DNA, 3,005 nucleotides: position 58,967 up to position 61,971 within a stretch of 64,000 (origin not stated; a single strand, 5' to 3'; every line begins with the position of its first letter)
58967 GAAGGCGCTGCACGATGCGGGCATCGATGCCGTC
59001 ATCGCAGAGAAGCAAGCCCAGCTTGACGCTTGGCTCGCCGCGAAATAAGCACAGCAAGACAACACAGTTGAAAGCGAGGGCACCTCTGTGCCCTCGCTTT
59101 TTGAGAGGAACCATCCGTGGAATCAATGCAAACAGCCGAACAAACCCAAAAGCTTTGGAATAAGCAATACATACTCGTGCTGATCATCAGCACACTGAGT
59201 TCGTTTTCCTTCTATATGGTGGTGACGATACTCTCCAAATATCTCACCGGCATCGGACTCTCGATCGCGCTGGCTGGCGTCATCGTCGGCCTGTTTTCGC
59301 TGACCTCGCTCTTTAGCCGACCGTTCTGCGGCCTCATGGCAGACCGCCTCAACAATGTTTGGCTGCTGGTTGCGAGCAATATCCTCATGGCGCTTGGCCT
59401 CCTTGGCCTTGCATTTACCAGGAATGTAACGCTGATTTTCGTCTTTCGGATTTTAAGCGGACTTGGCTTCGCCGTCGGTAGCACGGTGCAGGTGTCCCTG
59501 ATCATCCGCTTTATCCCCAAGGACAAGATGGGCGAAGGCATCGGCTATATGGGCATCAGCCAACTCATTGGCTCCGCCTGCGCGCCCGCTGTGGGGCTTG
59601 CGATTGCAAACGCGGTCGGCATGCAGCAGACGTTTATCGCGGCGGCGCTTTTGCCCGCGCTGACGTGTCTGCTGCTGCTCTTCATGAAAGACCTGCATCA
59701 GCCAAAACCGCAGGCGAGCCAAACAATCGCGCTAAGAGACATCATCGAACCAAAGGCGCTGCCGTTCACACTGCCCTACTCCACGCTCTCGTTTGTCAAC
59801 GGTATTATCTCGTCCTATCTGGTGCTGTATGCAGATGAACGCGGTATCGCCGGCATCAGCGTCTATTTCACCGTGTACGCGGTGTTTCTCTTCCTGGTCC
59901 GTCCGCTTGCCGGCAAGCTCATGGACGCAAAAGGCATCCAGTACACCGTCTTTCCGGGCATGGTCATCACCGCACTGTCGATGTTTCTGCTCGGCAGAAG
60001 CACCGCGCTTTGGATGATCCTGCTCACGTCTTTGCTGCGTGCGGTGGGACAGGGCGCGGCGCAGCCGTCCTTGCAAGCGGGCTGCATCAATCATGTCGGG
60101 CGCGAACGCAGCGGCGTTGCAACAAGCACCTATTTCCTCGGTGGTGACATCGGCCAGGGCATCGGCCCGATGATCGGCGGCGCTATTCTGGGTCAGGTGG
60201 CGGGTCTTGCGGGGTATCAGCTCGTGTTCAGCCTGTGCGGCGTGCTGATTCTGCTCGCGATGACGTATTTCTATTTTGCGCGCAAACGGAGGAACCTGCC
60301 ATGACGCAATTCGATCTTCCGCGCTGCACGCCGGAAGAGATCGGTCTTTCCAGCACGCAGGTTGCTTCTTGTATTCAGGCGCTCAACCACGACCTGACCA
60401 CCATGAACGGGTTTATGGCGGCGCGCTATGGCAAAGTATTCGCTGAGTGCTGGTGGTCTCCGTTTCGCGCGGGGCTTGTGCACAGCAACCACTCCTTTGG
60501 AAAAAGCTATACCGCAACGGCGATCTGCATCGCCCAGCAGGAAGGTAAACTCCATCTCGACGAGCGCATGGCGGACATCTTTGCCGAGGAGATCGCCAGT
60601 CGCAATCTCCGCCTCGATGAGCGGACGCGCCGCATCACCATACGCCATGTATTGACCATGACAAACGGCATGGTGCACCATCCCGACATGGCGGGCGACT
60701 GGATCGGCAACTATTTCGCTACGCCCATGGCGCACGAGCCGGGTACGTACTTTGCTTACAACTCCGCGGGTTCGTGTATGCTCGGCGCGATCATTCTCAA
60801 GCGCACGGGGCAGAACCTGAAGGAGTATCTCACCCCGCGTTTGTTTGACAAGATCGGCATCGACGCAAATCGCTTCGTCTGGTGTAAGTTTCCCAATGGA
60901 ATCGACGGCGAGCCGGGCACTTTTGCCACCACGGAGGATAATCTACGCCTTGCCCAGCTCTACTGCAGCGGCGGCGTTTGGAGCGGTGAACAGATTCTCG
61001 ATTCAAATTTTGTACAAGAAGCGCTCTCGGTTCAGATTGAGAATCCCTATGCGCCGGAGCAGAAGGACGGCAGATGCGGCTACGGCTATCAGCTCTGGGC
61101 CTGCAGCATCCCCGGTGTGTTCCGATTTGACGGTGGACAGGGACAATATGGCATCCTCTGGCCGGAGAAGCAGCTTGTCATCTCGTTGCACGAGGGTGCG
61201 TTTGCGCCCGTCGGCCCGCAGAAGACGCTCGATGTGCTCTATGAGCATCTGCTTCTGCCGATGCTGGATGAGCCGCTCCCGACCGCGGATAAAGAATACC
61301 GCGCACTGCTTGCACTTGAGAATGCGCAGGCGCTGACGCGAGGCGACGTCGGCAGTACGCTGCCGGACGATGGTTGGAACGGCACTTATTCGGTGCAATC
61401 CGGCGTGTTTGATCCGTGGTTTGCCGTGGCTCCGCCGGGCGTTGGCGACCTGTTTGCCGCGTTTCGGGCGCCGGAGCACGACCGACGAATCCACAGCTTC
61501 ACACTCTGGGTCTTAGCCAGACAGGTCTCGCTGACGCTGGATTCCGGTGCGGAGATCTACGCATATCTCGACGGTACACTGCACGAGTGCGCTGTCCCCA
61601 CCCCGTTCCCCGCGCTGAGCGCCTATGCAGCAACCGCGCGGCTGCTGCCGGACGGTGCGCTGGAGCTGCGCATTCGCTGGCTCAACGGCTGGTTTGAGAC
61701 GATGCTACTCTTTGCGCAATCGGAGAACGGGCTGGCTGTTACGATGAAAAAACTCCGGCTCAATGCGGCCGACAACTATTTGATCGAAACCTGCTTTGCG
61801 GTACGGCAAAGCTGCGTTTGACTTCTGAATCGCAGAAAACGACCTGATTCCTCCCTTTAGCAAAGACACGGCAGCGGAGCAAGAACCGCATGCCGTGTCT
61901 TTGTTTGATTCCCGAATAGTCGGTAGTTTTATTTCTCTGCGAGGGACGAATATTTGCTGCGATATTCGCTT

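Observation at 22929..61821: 39-kb sugar-import locus built almost entirely of cytoplasmic esterases, with two GH13_18 phosphorylases as the only glycosidic-bond enzymes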

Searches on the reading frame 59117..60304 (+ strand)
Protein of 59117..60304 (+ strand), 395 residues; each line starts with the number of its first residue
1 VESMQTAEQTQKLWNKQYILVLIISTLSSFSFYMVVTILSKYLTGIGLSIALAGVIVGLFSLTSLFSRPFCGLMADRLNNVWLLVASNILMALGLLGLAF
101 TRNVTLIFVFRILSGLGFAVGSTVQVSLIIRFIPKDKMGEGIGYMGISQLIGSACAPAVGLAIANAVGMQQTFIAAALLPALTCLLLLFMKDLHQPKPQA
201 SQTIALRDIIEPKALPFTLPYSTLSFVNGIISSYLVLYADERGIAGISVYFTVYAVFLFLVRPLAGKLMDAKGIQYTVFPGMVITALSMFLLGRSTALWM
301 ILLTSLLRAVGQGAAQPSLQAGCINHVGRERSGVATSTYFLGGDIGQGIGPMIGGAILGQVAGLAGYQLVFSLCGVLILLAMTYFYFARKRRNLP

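Call 6: search_protein_families(library=pfam, proteins=[window:59117-60304:+], max_evalue=0.001)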
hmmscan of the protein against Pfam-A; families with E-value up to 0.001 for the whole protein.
window:59117-60304:+ (395 aa): 4 families
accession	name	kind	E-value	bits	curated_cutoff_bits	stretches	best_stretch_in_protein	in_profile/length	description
PF07690.21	MFS_1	-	2.1e-56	191.8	33.4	2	22-351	2-347/347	Major Facilitator Superfamily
PF12832.13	MFS_1_like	-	1.4e-12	47.8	25.2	2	10-173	206-371/373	MFS_1 like family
PF05977.19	MFS_3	-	2.3e-07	30.1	27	1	287-394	92-198/524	Transmembrane secretion effector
PF00083.30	Sugar_tr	-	3.5e-06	26.6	22.3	1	49-190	44-191/452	Sugar (and other) transporter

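Call 74: search_protein_families(library=ncbifam, proteins=[window:59117-60304:+], max_evalue=0.001)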
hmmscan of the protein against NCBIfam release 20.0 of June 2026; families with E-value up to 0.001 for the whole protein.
window:59117-60304:+ (395 aa): 42 families (the best 25 are shown)
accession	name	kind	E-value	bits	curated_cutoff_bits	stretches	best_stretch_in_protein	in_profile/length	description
NF003477.0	PRK05122.1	subfamily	6.1e-22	77.8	374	1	4-392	5-394/404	MFS transporter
TIGR00880.1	2_A_01_02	superfamily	1.4e-19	70.6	131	2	55-190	2-137/141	multidrug resistance protein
TIGR00881.1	2A0104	subfamily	1.3e-18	67.3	407.75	2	45-190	24-170/379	phosphoglycerate transporter protein PgtP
NF012174.0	tet_MFS_A_B_C_D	equivalog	2.6e-15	56.2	475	1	15-333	1-331/382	Tet(A)/Tet(B)/Tet(C) family tetracycline efflux MFS transporter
NF045488.1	tet_MFS_62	exception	4.4e-15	55.7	775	1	15-354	1-352/385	tetracycline efflux MFS transporter Tet(62)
NF007372.0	PRK09874.1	equivalog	6.3e-15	55.2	571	2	9-210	7-212/408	multidrug efflux MFS transporter MdtG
NF012190.1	tet_MFS_B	exception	1e-13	51.1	850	2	21-190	8-178/400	tetracycline efflux MFS transporter Tet(B)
NF049980.1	SfMCT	equivalog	5.2e-13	48.4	320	2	6-179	203-378/378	L-lactate MFS transporter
NF009048.0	PRK12382.1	subfamily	1.3e-11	44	364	2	135-383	143-383/392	arabinose transporter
NF012195.0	tet_MFS_H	exception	1.5e-11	44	840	2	240-393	35-187/392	tetracycline efflux MFS transporter Tet(H)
TIGR00895.1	2A0115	subfamily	1.6e-11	43.8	418.55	1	40-194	50-193/398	aromatic acid/H+ symport family MFS transporter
TIGR00900.1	2A0121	subfamily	2.7e-11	43.5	319.6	1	47-210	30-199/364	H+ Antiporter protein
NF053757.1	BclibactTpBcbE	equivalog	3.1e-11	42.8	600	1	33-382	19-386/394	bacillibactin exporter BcbE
NF047574.1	opine_export_Sa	equivalog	1e-10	41.3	235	1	22-386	11-385/388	staphylopine family metallophore export MFS transporter CntE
NF007792.0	PRK10489.1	equivalog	6.4e-10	38.6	324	1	16-209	17-213/419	enterobactin transporter EntS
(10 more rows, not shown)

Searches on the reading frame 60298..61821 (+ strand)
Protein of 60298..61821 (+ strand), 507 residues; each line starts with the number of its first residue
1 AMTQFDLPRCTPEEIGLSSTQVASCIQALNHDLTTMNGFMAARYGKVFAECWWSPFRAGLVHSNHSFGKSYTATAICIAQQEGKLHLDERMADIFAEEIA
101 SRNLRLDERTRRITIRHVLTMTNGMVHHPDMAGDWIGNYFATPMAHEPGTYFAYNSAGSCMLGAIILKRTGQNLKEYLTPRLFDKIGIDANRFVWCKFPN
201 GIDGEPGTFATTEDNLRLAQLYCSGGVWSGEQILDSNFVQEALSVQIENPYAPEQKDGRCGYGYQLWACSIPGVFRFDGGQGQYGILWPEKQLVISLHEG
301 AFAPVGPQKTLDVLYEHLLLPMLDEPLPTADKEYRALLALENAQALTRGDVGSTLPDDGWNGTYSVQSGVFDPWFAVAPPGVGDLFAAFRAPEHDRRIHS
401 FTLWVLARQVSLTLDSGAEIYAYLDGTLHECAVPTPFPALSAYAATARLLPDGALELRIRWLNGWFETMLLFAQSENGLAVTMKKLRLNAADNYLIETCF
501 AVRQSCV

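Call 74: search_protein_families(library=ncbifam, proteins=[window:60298-61821:+], max_evalue=0.001)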
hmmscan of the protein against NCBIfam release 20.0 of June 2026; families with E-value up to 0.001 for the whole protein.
window:60298-61821:+ (507 aa): 3 families
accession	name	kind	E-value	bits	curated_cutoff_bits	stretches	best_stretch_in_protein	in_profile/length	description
NF045925.1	3-sucCA_synth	equivalog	9.3e-49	166.2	800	1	6-344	26-352/498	3-succinylated cholic acid synthase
NF033085.1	bla_class_C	equivalog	3.6e-05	22.7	415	1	66-189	60-181/356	class C beta-lactamase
NF002968.0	PRK03642.1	equivalog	0.00067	18.6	385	0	140-188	189-237/432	penicillin binding protein PBP4B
